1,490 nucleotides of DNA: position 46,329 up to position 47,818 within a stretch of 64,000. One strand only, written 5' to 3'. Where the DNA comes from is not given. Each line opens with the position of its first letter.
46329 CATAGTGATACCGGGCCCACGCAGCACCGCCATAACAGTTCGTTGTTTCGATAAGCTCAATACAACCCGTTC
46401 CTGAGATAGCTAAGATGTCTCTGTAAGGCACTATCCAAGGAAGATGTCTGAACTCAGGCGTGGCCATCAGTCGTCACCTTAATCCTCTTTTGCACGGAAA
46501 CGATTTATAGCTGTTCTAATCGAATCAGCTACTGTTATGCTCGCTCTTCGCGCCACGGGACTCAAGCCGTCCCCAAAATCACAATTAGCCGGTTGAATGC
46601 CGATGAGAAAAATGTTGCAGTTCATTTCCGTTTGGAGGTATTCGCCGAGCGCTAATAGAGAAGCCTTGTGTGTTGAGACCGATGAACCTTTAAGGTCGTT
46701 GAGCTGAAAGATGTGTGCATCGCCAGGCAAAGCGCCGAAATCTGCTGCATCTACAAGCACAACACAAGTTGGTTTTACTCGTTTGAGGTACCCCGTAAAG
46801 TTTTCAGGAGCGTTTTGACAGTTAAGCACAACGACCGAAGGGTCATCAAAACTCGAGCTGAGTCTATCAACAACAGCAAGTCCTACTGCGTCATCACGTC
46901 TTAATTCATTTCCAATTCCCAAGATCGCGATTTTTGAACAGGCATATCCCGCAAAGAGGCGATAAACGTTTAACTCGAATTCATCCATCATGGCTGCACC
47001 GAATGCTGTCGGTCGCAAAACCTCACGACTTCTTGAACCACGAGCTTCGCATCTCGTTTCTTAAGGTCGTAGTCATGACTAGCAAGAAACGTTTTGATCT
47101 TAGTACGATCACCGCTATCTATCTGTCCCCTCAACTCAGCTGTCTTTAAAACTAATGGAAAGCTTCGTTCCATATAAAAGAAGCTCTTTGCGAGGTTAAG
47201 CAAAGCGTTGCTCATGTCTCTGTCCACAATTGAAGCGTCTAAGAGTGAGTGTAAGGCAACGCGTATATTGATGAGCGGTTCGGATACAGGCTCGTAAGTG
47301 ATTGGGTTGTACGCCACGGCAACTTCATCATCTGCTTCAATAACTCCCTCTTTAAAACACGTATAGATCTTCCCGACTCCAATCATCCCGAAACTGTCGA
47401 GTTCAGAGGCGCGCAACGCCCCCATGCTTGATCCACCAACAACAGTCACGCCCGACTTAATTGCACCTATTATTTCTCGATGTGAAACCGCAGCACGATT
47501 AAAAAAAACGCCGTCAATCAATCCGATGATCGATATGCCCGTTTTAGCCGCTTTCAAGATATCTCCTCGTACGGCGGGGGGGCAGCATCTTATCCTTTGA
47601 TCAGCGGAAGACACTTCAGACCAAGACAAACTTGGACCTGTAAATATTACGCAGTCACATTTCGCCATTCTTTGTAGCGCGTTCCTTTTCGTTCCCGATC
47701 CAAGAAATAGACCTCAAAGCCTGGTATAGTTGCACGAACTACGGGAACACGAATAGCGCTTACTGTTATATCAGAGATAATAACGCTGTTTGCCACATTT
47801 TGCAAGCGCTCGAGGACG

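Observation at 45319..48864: ycaO-tfuA thioamidation operon extended by a HycI-like endopeptidase and a Gly-loop protein, with a converging GG-terminated ThiS/MoaD-like sulfur-carrier gene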

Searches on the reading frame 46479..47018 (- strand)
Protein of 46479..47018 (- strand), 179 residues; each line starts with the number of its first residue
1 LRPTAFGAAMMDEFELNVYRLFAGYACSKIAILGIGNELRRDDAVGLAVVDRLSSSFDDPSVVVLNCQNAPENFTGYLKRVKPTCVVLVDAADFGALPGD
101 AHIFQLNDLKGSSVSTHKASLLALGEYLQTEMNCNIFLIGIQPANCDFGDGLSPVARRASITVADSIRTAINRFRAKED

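Call 3: search_protein_families(library=pfam, proteins=[window:46479-47018:-], max_evalue=0.1)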
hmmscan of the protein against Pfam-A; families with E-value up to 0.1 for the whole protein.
window:46479-47018:- (179 aa): 1 family
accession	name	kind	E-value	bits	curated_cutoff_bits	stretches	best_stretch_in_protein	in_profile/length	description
PF01750.23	HycI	-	6.7e-11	42.6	23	1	48-166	2-126/130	Hydrogenase maturation protease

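Call 4: search_protein_families(library=ncbifam, proteins=[window:46479-47018:-], max_evalue=0.1)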
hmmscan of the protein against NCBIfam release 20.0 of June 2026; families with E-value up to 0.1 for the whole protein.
window:46479-47018:- (179 aa): 8 families
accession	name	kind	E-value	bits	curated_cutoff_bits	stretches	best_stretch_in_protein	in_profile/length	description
TIGR00142.1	hycI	equivalog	4.7e-30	104.3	119.1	1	32-173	3-144/146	hydrogenase maturation peptidase HycI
TIGR00072.1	hydrog_prot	superfamily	2.1e-29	102.4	47.45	1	32-169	2-143/145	hydrogenase maturation protease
TIGR00130.1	frhD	equivalog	6.2e-11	42.6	134.95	1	29-150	4-127/153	coenzyme F420-reducing hydrogenase, FrhD protein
NF007616.0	PRK10264.1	equivalog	1.8e-10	40.8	261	1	29-159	5-141/195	hydrogenase 1 maturation protease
TIGR00140.1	hupD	subfamily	7.5e-10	39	151.8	1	30-171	1-147/151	HyaD/HybD family hydrogenase maturation endopeptidase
NF007777.0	PRK10466.1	equivalog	1.6e-05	24.7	190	1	29-172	2-150/164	HyaD/HybD family hydrogenase maturation endopeptidase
NF045519.1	NiFeSe_H2_mat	exception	5.6e-05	23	190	1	29-174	2-150/152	NiFeSe hydrogenase maturation protease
TIGR01441.2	GPR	equivalog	0.08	12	120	0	10-53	75-118/306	GPR endopeptidase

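Call 24: find_homologous_proteins(query=window:46479-46991:-, max_evalue=0.001)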
Query window:46479-46991:- (170 aa): 200 proteins with E <= 0.001 among 921 candidates; the best 120 are listed.
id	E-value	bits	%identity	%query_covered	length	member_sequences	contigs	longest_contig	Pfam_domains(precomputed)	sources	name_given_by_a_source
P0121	5.3e-104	363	98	100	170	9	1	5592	PF01750.24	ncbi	-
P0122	5.0e-100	350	94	100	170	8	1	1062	PF01750.24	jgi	-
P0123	6.0e-93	327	89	100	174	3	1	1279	PF01750.24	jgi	-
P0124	4.3e-90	317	85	99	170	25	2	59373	PF01750.24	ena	-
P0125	1.2e-89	316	88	100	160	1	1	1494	-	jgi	jgi:hydrogenase maturation protease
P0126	6.2e-88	310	84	99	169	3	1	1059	PF01750.24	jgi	jgi:hydrogenase 3 maturation protease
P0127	6.0e-86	304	84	100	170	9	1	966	PF01750.24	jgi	jgi:hydrogenase maturation protease HycI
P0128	1.8e-85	302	80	99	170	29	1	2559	PF01750.24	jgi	jgi:hydrogenase 3 maturation protease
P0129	9.1e-83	294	80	98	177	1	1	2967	PF01750.24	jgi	jgi:hydrogenase 3 maturation protease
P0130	4.4e-82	291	79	99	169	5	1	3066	PF01750.24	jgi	-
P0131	1.4e-81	290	79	99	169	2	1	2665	PF01750.24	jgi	jgi:hydrogenase 3 maturation protease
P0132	1.5e-80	286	75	99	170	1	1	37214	PF01750.24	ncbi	ncbi:MAG: hydrogenase 3 maturation endopeptidase HyCI [Halobacteriota archaeon]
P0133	5.2e-80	285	78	99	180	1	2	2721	PF01750.24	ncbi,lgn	-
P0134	9.9e-80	284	79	99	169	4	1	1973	PF01750.24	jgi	-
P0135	9.6e-78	277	73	99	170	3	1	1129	PF01750.24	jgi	jgi:hydrogenase 3 maturation protease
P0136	1.2e-76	274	73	99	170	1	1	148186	PF01750.24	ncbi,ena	-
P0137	6.2e-75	268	70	100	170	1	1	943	PF01750.24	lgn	-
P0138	4.0e-74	266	71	99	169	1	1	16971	PF01750.24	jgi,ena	-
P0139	9.6e-74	264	72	99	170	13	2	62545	PF01750.24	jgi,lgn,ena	jgi:hydrogenase maturation protease HycI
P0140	1.6e-73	264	69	99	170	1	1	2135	PF01750.24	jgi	jgi:hydrogenase 3 maturation protease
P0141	3.0e-73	263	77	91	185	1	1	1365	PF01750.24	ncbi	-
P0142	5.7e-73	262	71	99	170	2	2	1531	PF01750.24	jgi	jgi:hydrogenase maturation protease HycI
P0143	2.0e-72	260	70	99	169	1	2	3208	PF01750.24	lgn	-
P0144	2.3e-72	260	71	99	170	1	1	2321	PF01750.24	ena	-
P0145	2.4e-72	260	70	99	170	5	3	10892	PF01750.24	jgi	jgi:hydrogenase maturation protease HycI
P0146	4.7e-71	256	69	99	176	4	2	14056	PF01750.24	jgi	-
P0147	6.7e-62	226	59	100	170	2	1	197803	PF01750.24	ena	-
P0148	1.9e-61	224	59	100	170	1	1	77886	PF01750.24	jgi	-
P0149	4.0e-61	223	62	99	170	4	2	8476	PF01750.24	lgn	-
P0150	8.2e-61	222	59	100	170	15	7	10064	PF01750.24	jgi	jgi:hydrogenase 3 maturation protease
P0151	2.4e-60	221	60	98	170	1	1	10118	PF01750.24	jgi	jgi:hydrogenase maturation protease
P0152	2.4e-60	221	58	100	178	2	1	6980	PF01750.24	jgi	-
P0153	5.7e-60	220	58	100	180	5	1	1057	PF01750.24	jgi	-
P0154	1.2e-59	219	61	98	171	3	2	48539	PF01750.24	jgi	jgi:hydrogenase 3 maturation protease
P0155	1.3e-59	218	58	100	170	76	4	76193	PF01750.24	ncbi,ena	-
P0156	3.1e-59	217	60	98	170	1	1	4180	PF01750.24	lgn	-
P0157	3.6e-59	217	58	99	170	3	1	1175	PF01750.24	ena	-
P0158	4.4e-59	217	58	100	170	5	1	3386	PF01750.24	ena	-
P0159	5.0e-59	217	58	100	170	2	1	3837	PF01750.24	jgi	jgi:hydrogenase 3 maturation protease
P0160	8.9e-59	216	60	99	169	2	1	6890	PF01750.24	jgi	jgi:hydrogenase 3 maturation protease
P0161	1.6e-58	215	59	98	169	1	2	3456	PF01750.24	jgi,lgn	jgi:hydrogenase maturation protease HycI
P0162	4.3e-58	213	57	100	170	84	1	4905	PF01750.24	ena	-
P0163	7.4e-58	213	60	98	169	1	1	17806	PF01750.24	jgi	jgi:hydrogenase 3 maturation protease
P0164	1.8e-57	211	61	98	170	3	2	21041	PF01750.24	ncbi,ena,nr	ncbi:MAG TPA: hydrogenase maturation protease [Candidatus Acidoferrales bacterium]|nr:hydrogenase ma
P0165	2.3e-57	211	57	99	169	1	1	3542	PF01750.24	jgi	jgi:hydrogenase maturation protease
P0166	2.4e-57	211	57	99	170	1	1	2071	PF01750.24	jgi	jgi:hydrogenase 3 maturation protease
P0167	3.1e-57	211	56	99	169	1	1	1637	PF01750.24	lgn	-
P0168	3.9e-57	210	56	100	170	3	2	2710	PF01750.24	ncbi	ncbi:MAG: hydrogenase 3 maturation endopeptidase HyCI [Halobacteriota archaeon]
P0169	4.1e-57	210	57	99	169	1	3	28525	PF01750.24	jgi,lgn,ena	-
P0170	7.4e-57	209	57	100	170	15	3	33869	PF01750.24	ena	-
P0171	1.3e-56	209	56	100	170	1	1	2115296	PF01750.24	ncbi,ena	-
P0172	2.0e-56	208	81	68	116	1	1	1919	PF01750.24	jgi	jgi:hydrogenase 3 maturation protease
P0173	6.7e-56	206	62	86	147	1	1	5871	PF01750.24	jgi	jgi:hydrogenase 3 maturation protease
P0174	6.7e-56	206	62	86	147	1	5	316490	PF01750.24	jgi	jgi:hydrogenase 3 maturation protease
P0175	6.8e-56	206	61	86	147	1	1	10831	PF01750.24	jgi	jgi:hydrogenase 3 maturation protease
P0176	9.2e-56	206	62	86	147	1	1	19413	PF01750.24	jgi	jgi:hydrogenase 3 maturation protease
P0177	9.3e-56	206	61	86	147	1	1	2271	PF01750.24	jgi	jgi:hydrogenase 3 maturation protease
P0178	6.1e-55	203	63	86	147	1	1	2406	PF01750.24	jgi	jgi:hydrogenase 3 maturation protease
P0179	9.1e-55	203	61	86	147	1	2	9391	PF01750.24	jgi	jgi:hydrogenase 3 maturation protease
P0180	1.1e-54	202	54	98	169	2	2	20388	PF01750.24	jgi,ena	-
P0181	2.4e-53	198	53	99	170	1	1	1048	PF01750.24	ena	-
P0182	3.5e-53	198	52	99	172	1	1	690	PF01750.24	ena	-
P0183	1.6e-51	192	49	98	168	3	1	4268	PF01750.24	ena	-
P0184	2.1e-51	192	49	99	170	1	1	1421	PF01750.24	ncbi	-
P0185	1.5e-50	189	50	99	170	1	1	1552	PF01750.24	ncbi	-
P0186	7.0e-50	187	49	99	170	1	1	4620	PF01750.24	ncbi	-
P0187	9.7e-50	186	49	98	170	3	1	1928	PF01750.24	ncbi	-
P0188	1.2e-49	186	49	99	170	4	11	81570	PF01750.24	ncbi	ncbi:MAG: hydrogenase 3 maturation endopeptidase HyCI [Halobacteriota archaeon]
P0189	1.4e-49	186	49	98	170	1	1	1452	PF01750.24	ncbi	-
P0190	8.9e-49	183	49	99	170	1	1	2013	PF01750.24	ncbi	-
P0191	1.2e-48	183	48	99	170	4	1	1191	PF01750.24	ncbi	-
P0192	2.5e-48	182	48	99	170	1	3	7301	PF01750.24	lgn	-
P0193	3.8e-48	181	48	99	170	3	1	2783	PF01750.24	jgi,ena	-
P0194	2.0e-46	176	45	96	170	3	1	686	PF01750.24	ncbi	-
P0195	2.4e-46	175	45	99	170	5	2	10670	PF01750.24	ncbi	ncbi:MAG: hydrogenase 3 maturation endopeptidase HyCI [Halobacteriota archaeon]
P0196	4.2e-46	175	48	99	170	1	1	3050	PF01750.24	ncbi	-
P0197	2.5e-41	159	80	54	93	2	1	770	PF01750.24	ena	-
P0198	8.2e-29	118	44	80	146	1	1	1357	PF01750.24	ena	-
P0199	1.6e-28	117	59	55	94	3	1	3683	PF01750.24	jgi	jgi:hydrogenase 3 maturation protease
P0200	1.9e-27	114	42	84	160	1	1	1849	PF01750.24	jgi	jgi:hydrogenase 3 maturation protease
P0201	5.4e-27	112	40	86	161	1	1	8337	PF01750.24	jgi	-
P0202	1.3e-26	111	44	77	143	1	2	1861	PF01750.24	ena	-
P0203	1.3e-26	111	47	74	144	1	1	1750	PF01750.24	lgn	-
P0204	2.8e-26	110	45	74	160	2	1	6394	PF01750.24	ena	-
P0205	3.1e-26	110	41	88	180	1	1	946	PF01750.24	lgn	-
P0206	3.9e-26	110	44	78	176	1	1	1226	PF01750.24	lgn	-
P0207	4.9e-26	109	46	79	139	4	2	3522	PF01750.24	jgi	jgi:hydrogenase maturation protease HycI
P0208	5.2e-26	109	39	86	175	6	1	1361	PF01750.24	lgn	-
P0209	5.6e-26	109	43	83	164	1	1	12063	PF01750.24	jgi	jgi:hydrogenase 3 maturation protease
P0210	8.9e-26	108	41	82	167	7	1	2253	PF01750.24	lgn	-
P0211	1.2e-25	108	43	71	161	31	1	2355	PF01750.24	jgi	jgi:hydrogenase 3 maturation protease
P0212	1.8e-25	107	42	82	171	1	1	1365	PF01750.24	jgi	jgi:hydrogenase 3 maturation protease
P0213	2.1e-25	107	45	74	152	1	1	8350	PF01750.24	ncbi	-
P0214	4.0e-25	106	45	76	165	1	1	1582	PF01750.24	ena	-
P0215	4.1e-25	106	41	89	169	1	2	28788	PF01750.24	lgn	-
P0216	4.5e-25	106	40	82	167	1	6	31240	PF01750.24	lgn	-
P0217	4.7e-25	106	41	87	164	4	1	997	PF01750.24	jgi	-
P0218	9.5e-25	105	40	74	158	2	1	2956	PF01750.24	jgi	jgi:hydrogenase 3 maturation protease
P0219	2.1e-24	104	42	89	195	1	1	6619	PF01750.24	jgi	jgi:hydrogenase 3 maturation protease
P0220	3.0e-24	103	40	84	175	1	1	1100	PF01750.24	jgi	jgi:hydrogenase 3 maturation protease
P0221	3.4e-24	103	39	82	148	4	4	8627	PF01750.24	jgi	-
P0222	3.7e-24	103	40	82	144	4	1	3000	PF01750.24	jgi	jgi:hydrogenase maturation protease HycI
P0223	3.7e-24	103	43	78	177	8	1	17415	PF01750.24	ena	-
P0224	4.5e-24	103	40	92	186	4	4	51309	PF01750.24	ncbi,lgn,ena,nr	ncbi:MAG: hydrogenase 3 maturation endopeptidase HyCI [Chloroflexi bacterium]|nr:hydrogenase 3 matur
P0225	7.0e-24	102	40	87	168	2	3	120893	PF01750.24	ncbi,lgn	-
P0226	1.0e-23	102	38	77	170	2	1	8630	PF01750.24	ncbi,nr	ncbi:MAG: hydrogenase maturation peptidase HycI [Candidatus Hodarchaeaceae archaeon]|nr:hydrogenase 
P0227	1.2e-23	101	41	80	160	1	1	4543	PF01750.24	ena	-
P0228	1.3e-23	101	41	79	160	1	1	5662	PF01750.24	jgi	-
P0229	1.4e-23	101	38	89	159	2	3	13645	PF01750.24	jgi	-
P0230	1.6e-23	101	43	94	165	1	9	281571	PF01750.24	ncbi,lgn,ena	-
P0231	3.4e-23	100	44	74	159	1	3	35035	PF01750.24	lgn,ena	-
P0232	3.4e-23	100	36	82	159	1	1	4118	PF01750.24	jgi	jgi:hydrogenase 3 maturation protease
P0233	7.9e-23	99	45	74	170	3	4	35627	PF01750.24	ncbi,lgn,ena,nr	ncbi:MAG TPA: hydrogenase maturation peptidase HycI [Candidatus Bathyarchaeota archaeon]|nr:hydrogen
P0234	8.5e-23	99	43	82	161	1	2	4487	PF01750.24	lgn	-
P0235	9.1e-23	99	37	94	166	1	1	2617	PF01750.24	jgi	jgi:hydrogenase 3 maturation protease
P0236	1.1e-22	98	40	76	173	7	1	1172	PF01750.24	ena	-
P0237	1.6e-22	98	40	80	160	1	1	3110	PF01750.24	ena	-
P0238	1.7e-22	98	41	79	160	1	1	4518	PF01750.24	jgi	-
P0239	1.8e-22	98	37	81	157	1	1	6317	PF01750.24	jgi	jgi:hydrogenase 3 maturation protease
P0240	2.2e-22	97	39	78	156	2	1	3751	PF01750.24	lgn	-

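Call 27: find_encoding_contigs(protein=P0174, flank=6000, max_places=2)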
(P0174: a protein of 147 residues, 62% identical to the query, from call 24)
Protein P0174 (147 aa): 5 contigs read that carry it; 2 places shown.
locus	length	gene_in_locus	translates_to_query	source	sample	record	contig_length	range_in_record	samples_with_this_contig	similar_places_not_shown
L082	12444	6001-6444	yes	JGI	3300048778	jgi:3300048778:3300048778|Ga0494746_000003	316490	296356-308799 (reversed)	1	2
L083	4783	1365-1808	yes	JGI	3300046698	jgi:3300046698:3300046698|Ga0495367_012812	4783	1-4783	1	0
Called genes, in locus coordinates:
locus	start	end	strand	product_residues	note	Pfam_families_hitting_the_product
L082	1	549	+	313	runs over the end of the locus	PF02007:MtrH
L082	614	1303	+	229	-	PF04199:Cyclase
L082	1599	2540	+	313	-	PF02007:MtrH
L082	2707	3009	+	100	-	PF09871:DUF2098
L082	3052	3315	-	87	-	PF27275:MJ0093 (weak)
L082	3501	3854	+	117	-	-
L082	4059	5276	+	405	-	PF02624:YcaO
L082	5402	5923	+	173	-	PF07812:TfuA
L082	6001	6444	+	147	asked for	PF01750:HycI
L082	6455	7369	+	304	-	PF22641:TiaS_TCKD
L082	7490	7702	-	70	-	PF21965:SAMP2, PF02597:ThiS (weak)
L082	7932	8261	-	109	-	-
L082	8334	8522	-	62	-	-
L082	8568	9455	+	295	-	PF01261:AP_endonuc_2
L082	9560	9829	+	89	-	PF01918:Alba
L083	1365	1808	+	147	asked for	PF01750:HycI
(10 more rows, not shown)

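Call 28: find_encoding_contigs(protein=P0230, flank=6000, max_places=2)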
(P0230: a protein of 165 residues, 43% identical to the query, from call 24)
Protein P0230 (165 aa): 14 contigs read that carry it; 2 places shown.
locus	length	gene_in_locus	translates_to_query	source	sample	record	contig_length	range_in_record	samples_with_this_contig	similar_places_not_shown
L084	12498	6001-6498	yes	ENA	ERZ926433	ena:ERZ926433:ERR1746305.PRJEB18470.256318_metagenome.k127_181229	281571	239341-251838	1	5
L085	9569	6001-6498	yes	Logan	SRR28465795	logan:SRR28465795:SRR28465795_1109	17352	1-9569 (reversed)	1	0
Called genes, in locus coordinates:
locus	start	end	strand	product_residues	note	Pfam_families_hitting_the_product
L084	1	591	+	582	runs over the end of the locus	PF00662:Proton_antipo_N (weak), PF00361:Proton_antipo_M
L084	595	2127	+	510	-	PF00662:Proton_antipo_N (weak), PF00361:Proton_antipo_M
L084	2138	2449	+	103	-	-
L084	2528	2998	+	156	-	PF01058:Oxidored_q6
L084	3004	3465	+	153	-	PF00329:Complex1_30kDa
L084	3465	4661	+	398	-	PF00374:NiFeSe_Hases, PF00346:Complex1_49kDa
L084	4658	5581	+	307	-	PF00146:NADHdh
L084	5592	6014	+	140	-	PF13183:Fer4_8 (faint), PF00037:Fer4 (weak), PF12797:Fer4_2 (faint), PF12837:Fer4_6 (weak), PF13237:Fer4_10, PF14697:Fer4_21 (faint), PF12838:Fer4_7, PF13187:Fer4_9 (weak), +1 more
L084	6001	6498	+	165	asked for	PF01750:HycI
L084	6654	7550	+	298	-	PF01545:Cation_efflux, PF16916:ZT_dimer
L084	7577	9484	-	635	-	PF26550:Tricorn_2nd (weak), PF07676:PD40 (faint), PF26549:Tricorn_N (weak), PF20434:BD-FAE, PF00561:Abhydrolase_1 (weak), PF12146:Hydrolase_4 (faint), PF00326:Peptidase_S9, PF01738:DLH, +1 more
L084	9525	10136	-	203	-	PF00300:His_Phos_1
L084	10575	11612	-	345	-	PF00924:MS_channel_2nd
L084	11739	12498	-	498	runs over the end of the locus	PF13416:SBP_bac_8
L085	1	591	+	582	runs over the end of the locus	PF00662:Proton_antipo_N (weak), PF00361:Proton_antipo_M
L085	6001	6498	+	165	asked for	PF01750:HycI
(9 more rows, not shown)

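Call 29: find_encoding_contigs(protein=P0225, flank=6000, max_places=2)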
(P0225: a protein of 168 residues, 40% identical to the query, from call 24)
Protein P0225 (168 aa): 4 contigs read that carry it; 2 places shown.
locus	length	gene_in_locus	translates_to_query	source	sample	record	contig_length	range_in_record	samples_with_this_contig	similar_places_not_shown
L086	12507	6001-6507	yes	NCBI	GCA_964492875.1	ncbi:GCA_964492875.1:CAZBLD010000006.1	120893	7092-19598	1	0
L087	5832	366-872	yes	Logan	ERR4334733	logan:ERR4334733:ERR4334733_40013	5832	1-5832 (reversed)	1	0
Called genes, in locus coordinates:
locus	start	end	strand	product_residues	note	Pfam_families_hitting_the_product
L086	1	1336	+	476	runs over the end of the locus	PF10125:NADHdeh_related (weak), PF00361:Proton_antipo_M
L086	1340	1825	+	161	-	PF13244:MbhD (faint), PF00499:Oxidored_q3 (weak)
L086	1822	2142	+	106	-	PF00420:Oxidored_q2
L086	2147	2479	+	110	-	-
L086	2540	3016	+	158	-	PF01058:Oxidored_q6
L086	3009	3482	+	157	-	PF00329:Complex1_30kDa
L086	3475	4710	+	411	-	PF00374:NiFeSe_Hases, PF00346:Complex1_49kDa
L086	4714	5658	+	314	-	PF00146:NADHdh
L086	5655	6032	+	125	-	PF13183:Fer4_8 (faint), PF14697:Fer4_21 (faint), PF00037:Fer4 (weak), PF12837:Fer4_6 (weak), PF13237:Fer4_10, PF12838:Fer4_7, PF13187:Fer4_9, PF00037:Fer4, +3 more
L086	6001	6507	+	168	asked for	PF01750:HycI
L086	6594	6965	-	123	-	PF16697:Yop-YscD_cpl, PF00498:FHA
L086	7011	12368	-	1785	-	PF06739:SBBP (weak)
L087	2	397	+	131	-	?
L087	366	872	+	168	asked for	PF01750:HycI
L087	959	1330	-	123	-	PF16697:Yop-YscD_cpl, PF00498:FHA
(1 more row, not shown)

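Call 48: search_solved_structures(query=window:46479-46991:-, max_evalue=0.001, show_alignments=3)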
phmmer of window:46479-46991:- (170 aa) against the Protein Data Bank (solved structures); distinct sequences matched with E-value up to 0.001: 4.
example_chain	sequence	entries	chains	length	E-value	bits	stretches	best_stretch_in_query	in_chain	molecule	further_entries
5zby_A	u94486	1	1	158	4.1e-22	81.8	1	19-150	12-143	Hydrogenase maturation protease HycI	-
2e85_A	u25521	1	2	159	2.7e-10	43.3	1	23-140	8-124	Hydrogenase 3 maturation protease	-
2i8l_A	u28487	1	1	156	3.4e-10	43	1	23-140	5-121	Hydrogenase 3 maturation protease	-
3pu6_A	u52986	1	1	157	1.1e-07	34.8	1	21-152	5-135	Uncharacterized protein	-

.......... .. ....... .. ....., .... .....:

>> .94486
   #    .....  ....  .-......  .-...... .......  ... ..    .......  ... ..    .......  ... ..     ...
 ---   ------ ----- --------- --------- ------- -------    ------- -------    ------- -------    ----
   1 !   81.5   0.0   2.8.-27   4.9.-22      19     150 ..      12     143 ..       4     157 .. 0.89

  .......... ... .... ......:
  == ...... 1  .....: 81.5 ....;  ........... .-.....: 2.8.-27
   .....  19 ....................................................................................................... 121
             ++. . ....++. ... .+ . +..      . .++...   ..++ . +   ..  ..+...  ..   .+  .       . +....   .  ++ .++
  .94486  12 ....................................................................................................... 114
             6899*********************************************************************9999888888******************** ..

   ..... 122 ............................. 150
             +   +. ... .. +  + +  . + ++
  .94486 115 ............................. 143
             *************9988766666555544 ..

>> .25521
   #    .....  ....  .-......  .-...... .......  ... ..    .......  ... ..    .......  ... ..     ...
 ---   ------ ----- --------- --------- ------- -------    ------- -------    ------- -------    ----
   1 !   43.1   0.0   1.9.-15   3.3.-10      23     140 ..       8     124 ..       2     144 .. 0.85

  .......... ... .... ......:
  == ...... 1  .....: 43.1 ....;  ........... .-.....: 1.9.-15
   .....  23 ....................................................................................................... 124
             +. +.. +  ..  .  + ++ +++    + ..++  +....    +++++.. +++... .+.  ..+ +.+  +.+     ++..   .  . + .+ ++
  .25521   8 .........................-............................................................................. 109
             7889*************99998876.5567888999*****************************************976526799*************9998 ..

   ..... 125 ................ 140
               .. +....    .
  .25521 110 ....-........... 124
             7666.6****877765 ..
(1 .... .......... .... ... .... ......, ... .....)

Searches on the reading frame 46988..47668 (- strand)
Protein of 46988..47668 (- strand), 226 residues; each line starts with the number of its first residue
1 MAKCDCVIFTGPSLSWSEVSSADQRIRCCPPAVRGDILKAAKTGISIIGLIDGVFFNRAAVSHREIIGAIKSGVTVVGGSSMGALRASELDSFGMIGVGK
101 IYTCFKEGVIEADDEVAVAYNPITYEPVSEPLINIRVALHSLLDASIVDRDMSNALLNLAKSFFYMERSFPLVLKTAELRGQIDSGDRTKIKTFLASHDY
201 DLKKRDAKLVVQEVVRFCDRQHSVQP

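Call 3: search_protein_families(library=pfam, proteins=[window:46988-47668:-], max_evalue=0.1)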
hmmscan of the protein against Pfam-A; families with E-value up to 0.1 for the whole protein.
window:46988-47668:- (226 aa): 1 family
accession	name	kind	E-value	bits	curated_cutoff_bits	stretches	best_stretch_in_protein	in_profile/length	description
PF07812.18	TfuA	-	1.7e-44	150.9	30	1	52-169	1-119/119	TfuA-like protein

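Call 4: search_protein_families(library=ncbifam, proteins=[window:46988-47668:-], max_evalue=0.1)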
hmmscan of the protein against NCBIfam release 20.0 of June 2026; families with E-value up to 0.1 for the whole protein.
window:46988-47668:- (226 aa): 1 family
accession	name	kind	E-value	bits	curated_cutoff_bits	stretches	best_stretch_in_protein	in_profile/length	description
NF033432.0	ThioGly_TfuA_rel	equivalog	8.5e-75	250.8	235.2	1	6-214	2-208/211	TfuA-related McrA-glycine thioamidation protein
